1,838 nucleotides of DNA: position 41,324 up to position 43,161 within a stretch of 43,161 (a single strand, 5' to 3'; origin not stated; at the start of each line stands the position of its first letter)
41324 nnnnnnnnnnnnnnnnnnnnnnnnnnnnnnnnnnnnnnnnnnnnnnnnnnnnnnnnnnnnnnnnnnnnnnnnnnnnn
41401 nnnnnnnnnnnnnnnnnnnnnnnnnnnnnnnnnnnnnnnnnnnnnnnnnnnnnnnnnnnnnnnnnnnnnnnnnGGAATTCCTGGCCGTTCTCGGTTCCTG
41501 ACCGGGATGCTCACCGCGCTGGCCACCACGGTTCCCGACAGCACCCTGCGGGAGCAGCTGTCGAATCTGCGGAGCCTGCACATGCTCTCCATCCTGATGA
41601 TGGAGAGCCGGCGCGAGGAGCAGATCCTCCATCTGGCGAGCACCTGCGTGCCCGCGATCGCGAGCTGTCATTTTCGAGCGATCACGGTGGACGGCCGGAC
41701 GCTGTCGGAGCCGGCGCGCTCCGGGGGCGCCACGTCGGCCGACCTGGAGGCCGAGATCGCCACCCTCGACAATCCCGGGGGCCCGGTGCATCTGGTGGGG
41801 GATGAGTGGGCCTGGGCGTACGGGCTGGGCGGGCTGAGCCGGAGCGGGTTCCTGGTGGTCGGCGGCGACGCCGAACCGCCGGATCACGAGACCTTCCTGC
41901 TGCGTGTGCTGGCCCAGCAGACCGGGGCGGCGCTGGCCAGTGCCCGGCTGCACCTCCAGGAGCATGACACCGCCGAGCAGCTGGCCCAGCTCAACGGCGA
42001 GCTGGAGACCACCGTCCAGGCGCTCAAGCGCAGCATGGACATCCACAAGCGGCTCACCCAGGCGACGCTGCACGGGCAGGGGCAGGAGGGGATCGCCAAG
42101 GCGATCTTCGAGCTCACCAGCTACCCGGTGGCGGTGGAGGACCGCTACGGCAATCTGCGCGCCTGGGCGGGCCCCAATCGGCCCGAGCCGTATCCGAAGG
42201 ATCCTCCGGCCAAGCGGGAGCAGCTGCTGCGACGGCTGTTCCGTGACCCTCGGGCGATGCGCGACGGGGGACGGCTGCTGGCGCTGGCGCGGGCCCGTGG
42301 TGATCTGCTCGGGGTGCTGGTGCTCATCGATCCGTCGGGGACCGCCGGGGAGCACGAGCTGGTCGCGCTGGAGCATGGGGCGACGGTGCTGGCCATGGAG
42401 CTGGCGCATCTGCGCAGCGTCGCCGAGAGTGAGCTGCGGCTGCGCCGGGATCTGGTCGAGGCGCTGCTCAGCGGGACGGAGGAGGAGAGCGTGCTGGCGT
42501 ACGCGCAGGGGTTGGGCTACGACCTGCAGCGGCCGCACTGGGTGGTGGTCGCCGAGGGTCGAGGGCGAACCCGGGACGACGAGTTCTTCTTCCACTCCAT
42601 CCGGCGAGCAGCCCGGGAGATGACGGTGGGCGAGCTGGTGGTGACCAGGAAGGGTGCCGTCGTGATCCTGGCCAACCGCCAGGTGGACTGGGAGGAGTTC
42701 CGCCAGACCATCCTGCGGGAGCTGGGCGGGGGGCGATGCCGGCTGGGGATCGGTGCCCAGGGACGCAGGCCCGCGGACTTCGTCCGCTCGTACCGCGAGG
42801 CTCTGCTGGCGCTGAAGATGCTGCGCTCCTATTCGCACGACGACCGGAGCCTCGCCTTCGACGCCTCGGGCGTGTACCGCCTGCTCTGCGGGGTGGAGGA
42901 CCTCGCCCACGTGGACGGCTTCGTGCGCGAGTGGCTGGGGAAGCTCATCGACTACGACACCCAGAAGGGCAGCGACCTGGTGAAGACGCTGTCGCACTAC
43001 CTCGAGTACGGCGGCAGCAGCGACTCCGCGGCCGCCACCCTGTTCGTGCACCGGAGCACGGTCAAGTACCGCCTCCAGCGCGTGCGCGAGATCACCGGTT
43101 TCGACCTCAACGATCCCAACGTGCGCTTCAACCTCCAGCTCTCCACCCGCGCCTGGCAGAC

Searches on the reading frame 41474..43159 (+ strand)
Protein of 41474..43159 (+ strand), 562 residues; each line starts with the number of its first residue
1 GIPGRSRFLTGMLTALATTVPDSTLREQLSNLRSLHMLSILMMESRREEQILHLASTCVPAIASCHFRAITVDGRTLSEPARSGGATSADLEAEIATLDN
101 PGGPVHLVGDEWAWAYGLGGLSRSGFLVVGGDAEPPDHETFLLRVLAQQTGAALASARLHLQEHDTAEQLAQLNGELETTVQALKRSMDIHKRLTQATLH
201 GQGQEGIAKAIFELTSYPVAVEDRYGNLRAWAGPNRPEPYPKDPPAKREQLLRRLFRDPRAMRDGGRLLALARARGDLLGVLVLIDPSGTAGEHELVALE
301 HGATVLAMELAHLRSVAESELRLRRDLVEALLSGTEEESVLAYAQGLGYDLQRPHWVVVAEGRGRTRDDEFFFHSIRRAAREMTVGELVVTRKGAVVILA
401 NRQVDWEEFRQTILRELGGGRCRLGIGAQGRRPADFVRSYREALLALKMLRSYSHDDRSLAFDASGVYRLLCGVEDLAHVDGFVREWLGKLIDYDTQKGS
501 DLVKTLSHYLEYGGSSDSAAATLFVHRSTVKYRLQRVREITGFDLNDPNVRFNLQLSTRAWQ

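Call 13: search_protein_families(library=pfam, proteins=[window:41474-43159:+], max_evalue=0.01)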
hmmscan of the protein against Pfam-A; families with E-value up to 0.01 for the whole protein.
window:41474-43159:+ (562 aa): 2 families
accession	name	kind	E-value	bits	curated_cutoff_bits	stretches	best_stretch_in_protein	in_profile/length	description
PF13556.12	HTH_30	-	8.1e-22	77.2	27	1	502-560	1-59/59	PucR C-terminal helix-turn-helix domain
PF17853.6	GGDEF_2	-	4.3e-20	72.5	24.5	1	334-449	2-116/116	GGDEF-like domain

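Call 84: search_dna_similar(query=window:41474-43159:+, collection=plasmids, mode=protein, max_rows=25)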
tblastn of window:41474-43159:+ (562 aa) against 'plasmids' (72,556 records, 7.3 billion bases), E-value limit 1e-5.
Records with a match: 171; places in all: 195; records where one place covers at least 80% of the query: 7.
Best place of each record, by identity: <60% 171.
By first word of the organism name: Streptomyces 29; Bacillus 26; Rhizobium 22; Rhodococcus 12; Agrobacterium 10; Clostridium 9; Ensifer 8; Priestia 6; Shinella 5; Arthrobacter 4; and 26 more.
By predicted mobility (MOB-suite, as given by PLSDB): non-mobilizable 106; conjugative 44; mobilizable 21.
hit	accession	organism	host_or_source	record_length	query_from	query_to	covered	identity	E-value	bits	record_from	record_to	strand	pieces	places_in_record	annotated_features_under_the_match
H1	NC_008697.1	Nocardioides sp. JS614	-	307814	19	562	97%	53.7%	4e-157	504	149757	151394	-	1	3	helix-turn-helix domain-containing protein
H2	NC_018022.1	Mycolicibacterium chubuense NBB4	-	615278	53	562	91%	54.8%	2e-152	490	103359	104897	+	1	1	helix-turn-helix domain-containing protein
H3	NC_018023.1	Mycolicibacterium chubuense NBB4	-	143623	3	562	100%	49.6%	2e-139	453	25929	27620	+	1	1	helix-turn-helix domain-containing protein | MEDS domain-containing protein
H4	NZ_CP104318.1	Streptomyces angustmyceticus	whole organism,soil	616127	26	562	96%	41.9%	5e-103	348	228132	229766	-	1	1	helix-turn-helix domain-containing protein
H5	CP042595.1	Streptomyces albogriseolus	single cell,soil from Chengdu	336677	1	562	100%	38.7%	6e-92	316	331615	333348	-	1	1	record has no annotation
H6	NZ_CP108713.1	Streptomyces sp. NBC_01001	-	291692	32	562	94%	38.1%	5e-86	299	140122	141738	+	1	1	helix-turn-helix domain-containing protein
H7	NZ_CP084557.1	Arthrobacter sp. FW306-05-C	isolate,terrestrial sediment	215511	49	562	91%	32.6%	1e-52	201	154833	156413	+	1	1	helix-turn-helix domain-containing protein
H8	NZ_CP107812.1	Streptomyces sp. NBC_00539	-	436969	139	559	75%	28.3%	2e-9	68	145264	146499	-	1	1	helix-turn-helix domain-containing protein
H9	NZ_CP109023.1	Streptomyces sp. NBC_00667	-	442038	139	559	75%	28.3%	2e-9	68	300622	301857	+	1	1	helix-turn-helix domain-containing protein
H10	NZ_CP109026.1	Streptomyces sp. NBC_00664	-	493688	139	559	75%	28.3%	2e-9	68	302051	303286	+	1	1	helix-turn-helix domain-containing protein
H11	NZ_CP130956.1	Rhodococcus opacus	cell culture,Sod-podzolic soil ...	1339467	138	559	75%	27.9%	4e-18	96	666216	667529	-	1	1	none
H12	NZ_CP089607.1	Rhodococcus qingshengii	cell culture,activated sludge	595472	139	548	73%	27.9%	1e-18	98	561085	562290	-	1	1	helix-turn-helix domain-containing protein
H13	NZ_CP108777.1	Embleya sp. NBC_00896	-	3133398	292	562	48%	32.7%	2e-15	87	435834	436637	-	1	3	none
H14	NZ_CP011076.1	Brevibacillus laterosporus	Oryza sativa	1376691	282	547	47%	29.6%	5e-19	99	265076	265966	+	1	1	none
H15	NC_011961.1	Thermomicrobium roseum DSM 5159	-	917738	295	549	45%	30.2%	2e-11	75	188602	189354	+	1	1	PucR family transcriptional regulator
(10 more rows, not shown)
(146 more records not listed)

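Call 85: get_annotated_region(hit=H3, flank=9000)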
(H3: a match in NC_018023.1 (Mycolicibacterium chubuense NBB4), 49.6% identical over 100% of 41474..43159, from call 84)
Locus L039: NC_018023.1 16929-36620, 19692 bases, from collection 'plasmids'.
description: Mycolicibacterium chubuense NBB4 plasmid pMYCCH.02, complete sequence
organism: Mycolicibacterium chubuense NBB4 (NCBI taxid 710421)
taxonomy: Bacteria; Actinomycetota; Actinomycetes; Mycobacteriales; Mycobacteriaceae; Mycolicibacterium; Mycolicibacterium chubuense; Mycolicibacterium chubuense NBB4
host: -; source: -; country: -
typing (MOB-suite, as given by PLSDB): mobilizable; replicon rep_cluster_1606; relaxase MOBF
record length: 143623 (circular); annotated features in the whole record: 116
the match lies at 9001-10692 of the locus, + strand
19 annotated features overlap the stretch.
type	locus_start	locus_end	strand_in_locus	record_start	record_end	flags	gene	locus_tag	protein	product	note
CDS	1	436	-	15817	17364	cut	-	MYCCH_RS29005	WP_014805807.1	lyase family protein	-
CDS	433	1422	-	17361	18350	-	-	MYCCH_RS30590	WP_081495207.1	pyridoxal-phosphate dependent enzyme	-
CDS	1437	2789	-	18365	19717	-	-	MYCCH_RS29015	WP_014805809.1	adenylosuccinate lyase family protein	-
CDS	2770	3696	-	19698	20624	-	-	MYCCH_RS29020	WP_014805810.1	hypothetical protein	-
CDS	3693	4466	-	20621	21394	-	-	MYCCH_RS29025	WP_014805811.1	phosphosulfolactate synthase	-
CDS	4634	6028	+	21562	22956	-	-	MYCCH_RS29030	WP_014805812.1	FAD-dependent oxidoreductase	-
CDS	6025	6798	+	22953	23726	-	-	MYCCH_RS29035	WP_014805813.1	glucose 1-dehydrogenase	-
CDS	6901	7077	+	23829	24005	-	-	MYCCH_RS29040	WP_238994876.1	hypothetical protein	-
CDS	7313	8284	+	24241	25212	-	-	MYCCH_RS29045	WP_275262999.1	transposase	GO:0006313 - DNA transposition [Evidence IEA]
CDS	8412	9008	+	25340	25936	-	-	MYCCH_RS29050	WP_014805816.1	MEDS domain-containing protein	-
CDS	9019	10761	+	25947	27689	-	-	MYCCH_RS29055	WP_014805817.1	helix-turn-helix domain-containing protein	-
CDS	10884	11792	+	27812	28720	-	-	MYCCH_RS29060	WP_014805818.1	CoA-transferase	-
CDS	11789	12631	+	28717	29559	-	-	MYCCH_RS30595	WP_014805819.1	CoA-transferase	-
CDS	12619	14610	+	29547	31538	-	-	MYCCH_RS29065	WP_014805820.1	acetate--CoA ligase family protein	-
CDS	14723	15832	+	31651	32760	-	-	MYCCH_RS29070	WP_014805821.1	cobalamin-independent methionine synthase II family protein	-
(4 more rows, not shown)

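Call 86: get_annotated_region(hit=H2, flank=12000)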
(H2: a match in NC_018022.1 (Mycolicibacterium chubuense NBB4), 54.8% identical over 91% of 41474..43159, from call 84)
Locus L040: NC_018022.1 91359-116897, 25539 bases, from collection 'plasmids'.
description: Mycolicibacterium chubuense NBB4 plasmid pMYCCH.01, complete sequence
organism: Mycolicibacterium chubuense NBB4 (NCBI taxid 710421)
taxonomy: Bacteria; Actinomycetota; Actinomycetes; Mycobacteriales; Mycobacteriaceae; Mycolicibacterium; Mycolicibacterium chubuense; Mycolicibacterium chubuense NBB4
host: -; source: -; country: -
typing (MOB-suite, as given by PLSDB): mobilizable; relaxase MOBF,MOBF
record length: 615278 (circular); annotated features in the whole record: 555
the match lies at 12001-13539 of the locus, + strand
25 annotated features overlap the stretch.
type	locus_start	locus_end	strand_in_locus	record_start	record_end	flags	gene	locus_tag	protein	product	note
CDS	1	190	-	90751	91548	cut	-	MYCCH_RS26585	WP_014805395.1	DUF2637 domain-containing protein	-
CDS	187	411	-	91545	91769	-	-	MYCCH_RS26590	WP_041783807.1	XRE family transcriptional regulator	-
CDS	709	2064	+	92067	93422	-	-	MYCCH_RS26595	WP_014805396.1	IS1380 family transposase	-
CDS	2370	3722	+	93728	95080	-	-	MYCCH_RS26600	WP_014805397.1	DDE-type integrase/transposase/recombinase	-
CDS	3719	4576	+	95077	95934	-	istB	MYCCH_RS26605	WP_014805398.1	IS21-like element helper ATPase IstB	-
CDS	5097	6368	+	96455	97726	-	-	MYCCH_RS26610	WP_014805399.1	hypothetical protein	-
CDS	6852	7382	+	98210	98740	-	-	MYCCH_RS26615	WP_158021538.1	hypothetical protein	-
CDS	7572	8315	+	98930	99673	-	-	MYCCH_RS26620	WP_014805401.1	Abi family protein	-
CDS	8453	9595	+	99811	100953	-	-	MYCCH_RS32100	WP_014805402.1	MEDS domain-containing protein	-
CDS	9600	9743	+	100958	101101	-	-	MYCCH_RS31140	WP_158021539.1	hypothetical protein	-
CDS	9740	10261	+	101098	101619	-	-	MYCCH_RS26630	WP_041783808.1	hypothetical protein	-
CDS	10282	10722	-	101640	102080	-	-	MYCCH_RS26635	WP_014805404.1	VOC family protein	-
CDS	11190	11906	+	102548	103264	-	-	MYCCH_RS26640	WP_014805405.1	type 1 glutamine amidotransferase domain-containing protein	-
CDS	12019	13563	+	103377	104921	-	-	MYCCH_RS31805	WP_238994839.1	helix-turn-helix domain-containing protein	-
CDS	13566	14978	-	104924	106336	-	-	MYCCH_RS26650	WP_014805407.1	aldehyde dehydrogenase family protein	-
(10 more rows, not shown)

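Call 87: get_annotated_region(hit=H1, flank=12000)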
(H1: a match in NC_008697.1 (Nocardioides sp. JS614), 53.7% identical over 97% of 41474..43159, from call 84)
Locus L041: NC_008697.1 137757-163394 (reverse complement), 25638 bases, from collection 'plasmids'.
description: Nocardioides sp. JS614 plasmid pNOCA01, complete sequence
organism: Nocardioides sp. JS614 (NCBI taxid 196162)
taxonomy: Bacteria; Actinomycetota; Actinomycetes; Propionibacteriales; Nocardioidaceae; Nocardioides; Nocardioides sp. JS614
host: -; source: -; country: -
typing (MOB-suite, as given by PLSDB): conjugative; replicon rep_cluster_1783; relaxase MOBF; mating-pair formation MPF_T
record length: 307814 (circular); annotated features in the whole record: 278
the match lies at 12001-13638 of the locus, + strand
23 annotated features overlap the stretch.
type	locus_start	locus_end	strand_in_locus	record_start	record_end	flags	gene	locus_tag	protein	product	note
CDS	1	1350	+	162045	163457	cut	-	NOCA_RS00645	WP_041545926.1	aldehyde dehydrogenase family protein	-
CDS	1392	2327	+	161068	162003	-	-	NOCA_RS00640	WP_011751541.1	TIGR03564 family F420-dependent LLM class oxidoreductase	GO:0008150 - biological_process [Evidence IEA]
CDS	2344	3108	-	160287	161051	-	-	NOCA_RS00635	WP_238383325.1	helix-turn-helix domain-containing protein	-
CDS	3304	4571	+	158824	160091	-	-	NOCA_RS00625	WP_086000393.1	IS3 family transposase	-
CDS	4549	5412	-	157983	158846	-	-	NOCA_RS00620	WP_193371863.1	hypothetical protein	-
CDS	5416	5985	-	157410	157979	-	-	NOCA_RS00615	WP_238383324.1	MEDS domain-containing protein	-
CDS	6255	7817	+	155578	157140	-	-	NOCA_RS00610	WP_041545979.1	NAD(P)/FAD-dependent oxidoreductase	-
CDS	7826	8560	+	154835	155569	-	-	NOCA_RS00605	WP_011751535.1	SDR family oxidoreductase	-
CDS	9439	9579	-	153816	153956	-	-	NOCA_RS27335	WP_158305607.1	hypothetical protein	-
CDS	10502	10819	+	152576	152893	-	-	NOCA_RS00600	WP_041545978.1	hypothetical protein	-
CDS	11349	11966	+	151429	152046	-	-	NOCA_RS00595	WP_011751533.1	MEDS domain-containing protein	-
CDS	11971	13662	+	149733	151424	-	-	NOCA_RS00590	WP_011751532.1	helix-turn-helix domain-containing protein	-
CDS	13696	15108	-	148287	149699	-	-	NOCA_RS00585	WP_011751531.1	aldehyde dehydrogenase family protein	-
CDS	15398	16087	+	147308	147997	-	-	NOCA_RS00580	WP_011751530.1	phosphoadenylyl-sulfate reductase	GO:0019379 - sulfate assimilation, phosphoadenylyl sulfate reduction by phosphoadenylyl-sulfate reductase (thioredoxin) ...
CDS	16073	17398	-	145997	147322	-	-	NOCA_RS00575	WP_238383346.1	argininosuccinate lyase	-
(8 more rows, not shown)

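Call 102: get_annotated_region(hit=H4, flank=10000)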
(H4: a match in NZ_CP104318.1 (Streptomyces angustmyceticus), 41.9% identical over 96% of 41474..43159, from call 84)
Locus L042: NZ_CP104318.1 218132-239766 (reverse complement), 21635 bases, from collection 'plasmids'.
description: Streptomyces angustmyceticus strain CQUSa03 plasmid p1, complete sequence
organism: Streptomyces angustmyceticus (NCBI taxid 285578)
taxonomy: Bacteria; Actinomycetota; Actinomycetes; Kitasatosporales; Streptomycetaceae; Streptomyces; Streptomyces angustmyceticus
host: -; source: whole organism,soil; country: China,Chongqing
typing (MOB-suite, as given by PLSDB): non-mobilizable
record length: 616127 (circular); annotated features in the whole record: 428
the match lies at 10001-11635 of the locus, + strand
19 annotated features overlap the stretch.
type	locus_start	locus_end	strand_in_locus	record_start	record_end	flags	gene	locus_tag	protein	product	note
CDS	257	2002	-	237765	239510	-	-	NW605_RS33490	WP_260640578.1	cyclic nucleotide-binding domain-containing thioredoxin-disulfide reductase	-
CDS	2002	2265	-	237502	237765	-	-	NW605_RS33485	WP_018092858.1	UBP-type zinc finger domain-containing protein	-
CDS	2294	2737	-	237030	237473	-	trxA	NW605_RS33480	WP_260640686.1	thioredoxin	-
CDS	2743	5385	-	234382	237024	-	clpB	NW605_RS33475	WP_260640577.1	ATP-dependent chaperone ClpB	GO:0006457 - protein folding [Evidence IEA]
CDS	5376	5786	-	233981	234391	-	-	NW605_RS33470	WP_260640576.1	chaperone modulator CbpM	-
CDS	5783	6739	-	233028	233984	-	-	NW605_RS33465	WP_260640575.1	DnaJ C-terminal domain-containing protein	-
CDS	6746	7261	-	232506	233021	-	-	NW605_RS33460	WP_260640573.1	nucleotide exchange factor GrpE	GO:0006457 - protein folding [Evidence IEA]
CDS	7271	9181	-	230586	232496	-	dnaK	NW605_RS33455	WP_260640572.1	molecular chaperone DnaK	GO:0006457 - protein folding [Evidence IEA]; GO:0006950 - response to stress [Evidence IEA]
CDS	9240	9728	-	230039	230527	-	-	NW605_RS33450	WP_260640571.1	general stress protein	-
CDS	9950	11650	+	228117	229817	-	-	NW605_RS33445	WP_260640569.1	helix-turn-helix domain-containing protein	-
CDS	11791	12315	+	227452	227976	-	-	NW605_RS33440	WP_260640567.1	MEDS domain-containing protein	-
CDS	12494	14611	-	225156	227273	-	-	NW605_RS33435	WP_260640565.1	FUSC family protein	-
CDS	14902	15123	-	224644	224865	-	-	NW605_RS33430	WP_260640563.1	hypothetical protein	-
CDS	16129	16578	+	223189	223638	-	-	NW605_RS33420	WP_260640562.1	DUF1931 family protein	-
CDS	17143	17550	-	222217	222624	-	-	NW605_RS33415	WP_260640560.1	thioesterase family protein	-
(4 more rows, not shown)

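Call 103: get_annotated_region(hit=H6, flank=10000)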
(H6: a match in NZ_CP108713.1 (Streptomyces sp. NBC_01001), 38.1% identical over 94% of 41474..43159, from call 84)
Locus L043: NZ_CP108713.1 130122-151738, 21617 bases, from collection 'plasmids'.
description: Streptomyces sp. NBC_01001 plasmid unnamed2, complete sequence
organism: Streptomyces sp. NBC_01001 (NCBI taxid 2903713)
taxonomy: Bacteria; Actinomycetota; Actinomycetes; Kitasatosporales; Streptomycetaceae; Streptomyces; Streptomyces sp. NBC 01001
host: -; source: -; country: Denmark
typing (MOB-suite, as given by PLSDB): non-mobilizable
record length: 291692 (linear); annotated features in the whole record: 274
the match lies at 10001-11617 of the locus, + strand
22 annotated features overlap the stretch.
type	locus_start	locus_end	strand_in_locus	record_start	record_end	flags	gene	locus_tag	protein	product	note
CDS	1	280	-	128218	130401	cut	-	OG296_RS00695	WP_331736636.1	FUSC family protein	-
CDS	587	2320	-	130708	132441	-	-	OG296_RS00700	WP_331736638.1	FAD-dependent oxidoreductase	-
CDS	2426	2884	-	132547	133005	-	trxA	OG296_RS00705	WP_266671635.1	thioredoxin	-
CDS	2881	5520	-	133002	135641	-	clpB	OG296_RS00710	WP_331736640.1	ATP-dependent chaperone ClpB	GO:0006457 - protein folding [Evidence IEA]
CDS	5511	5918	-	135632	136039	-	-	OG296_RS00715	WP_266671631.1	chaperone modulator CbpM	-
CDS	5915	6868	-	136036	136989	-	-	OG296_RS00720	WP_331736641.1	J domain-containing protein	-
CDS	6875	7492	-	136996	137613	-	-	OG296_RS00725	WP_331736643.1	nucleotide exchange factor GrpE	GO:0006457 - protein folding [Evidence IEA]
CDS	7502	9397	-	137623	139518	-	dnaK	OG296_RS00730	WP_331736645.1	molecular chaperone DnaK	GO:0006457 - protein folding [Evidence IEA]; GO:0006950 - response to stress [Evidence IEA]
CDS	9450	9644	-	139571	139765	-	-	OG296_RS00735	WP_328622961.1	hypothetical protein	-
CDS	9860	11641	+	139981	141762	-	-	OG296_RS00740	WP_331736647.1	helix-turn-helix domain-containing protein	-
CDS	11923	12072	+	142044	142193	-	-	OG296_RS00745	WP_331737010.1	hypothetical protein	-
CDS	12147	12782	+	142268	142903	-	-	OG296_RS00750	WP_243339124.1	VOC family protein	-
CDS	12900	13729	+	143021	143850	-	-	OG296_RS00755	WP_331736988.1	IS5 family transposase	-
CDS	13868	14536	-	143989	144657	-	-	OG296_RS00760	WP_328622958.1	HSP18 transcriptional regulator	-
CDS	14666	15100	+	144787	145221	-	-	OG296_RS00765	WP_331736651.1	Hsp20/alpha crystallin family protein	-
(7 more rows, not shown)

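Call 104: get_annotated_region(hit=H7, flank=10000)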
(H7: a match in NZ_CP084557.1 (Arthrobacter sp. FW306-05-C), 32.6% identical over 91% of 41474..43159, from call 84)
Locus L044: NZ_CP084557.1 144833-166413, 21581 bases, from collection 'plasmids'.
description: Arthrobacter sp. FW306-05-C plasmid unnamed1
organism: Arthrobacter sp. FW306-05-C (NCBI taxid 2879620)
taxonomy: Bacteria; Actinomycetota; Actinomycetes; Micrococcales; Micrococcaceae; Arthrobacter; Arthrobacter sp. FW306-05-C
host: -; source: isolate,terrestrial sediment; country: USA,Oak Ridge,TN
typing (MOB-suite, as given by PLSDB): conjugative; replicon rep_cluster_1547; relaxase MOBP; mating-pair formation MPF_T
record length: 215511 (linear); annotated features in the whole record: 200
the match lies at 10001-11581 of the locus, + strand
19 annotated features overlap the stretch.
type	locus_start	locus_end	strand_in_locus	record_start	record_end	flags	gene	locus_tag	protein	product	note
CDS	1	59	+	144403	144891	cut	-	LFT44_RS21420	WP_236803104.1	general stress protein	-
CDS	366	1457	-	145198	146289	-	-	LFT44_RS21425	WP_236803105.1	hypothetical protein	-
CDS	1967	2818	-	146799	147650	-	-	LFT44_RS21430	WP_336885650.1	trypsin-like peptidase domain-containing protein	-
CDS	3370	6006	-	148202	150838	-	clpB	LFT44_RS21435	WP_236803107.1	ATP-dependent chaperone ClpB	GO:0006457 - protein folding [Evidence IEA]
CDS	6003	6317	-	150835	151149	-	-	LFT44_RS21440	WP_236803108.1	chaperone modulator CbpM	-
CDS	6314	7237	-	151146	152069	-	-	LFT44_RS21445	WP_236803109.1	J domain-containing protein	-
CDS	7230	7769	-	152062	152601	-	-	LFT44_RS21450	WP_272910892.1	nucleotide exchange factor GrpE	GO:0006457 - protein folding [Evidence IEA]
CDS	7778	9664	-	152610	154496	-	dnaK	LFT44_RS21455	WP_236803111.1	molecular chaperone DnaK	GO:0006457 - protein folding [Evidence IEA]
CDS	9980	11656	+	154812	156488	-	-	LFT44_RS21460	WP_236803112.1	helix-turn-helix domain-containing protein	-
CDS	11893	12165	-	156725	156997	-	-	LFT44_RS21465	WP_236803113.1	hypothetical protein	-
CDS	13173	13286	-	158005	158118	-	-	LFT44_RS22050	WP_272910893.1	DUF2905 family protein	-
CDS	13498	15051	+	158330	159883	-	istA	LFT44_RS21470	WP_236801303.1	IS21 family transposase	-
CDS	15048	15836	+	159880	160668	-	istB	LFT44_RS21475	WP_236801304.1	IS21-like element helper ATPase IstB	-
CDS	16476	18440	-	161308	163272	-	ftsH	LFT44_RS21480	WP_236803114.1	ATP-dependent zinc metalloprotease FtsH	GO:0051301 - cell division [Evidence IEA]; GO:0006508 - proteolysis [Evidence IEA]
CDS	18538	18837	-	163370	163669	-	-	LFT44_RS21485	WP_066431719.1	DUF4193 domain-containing protein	-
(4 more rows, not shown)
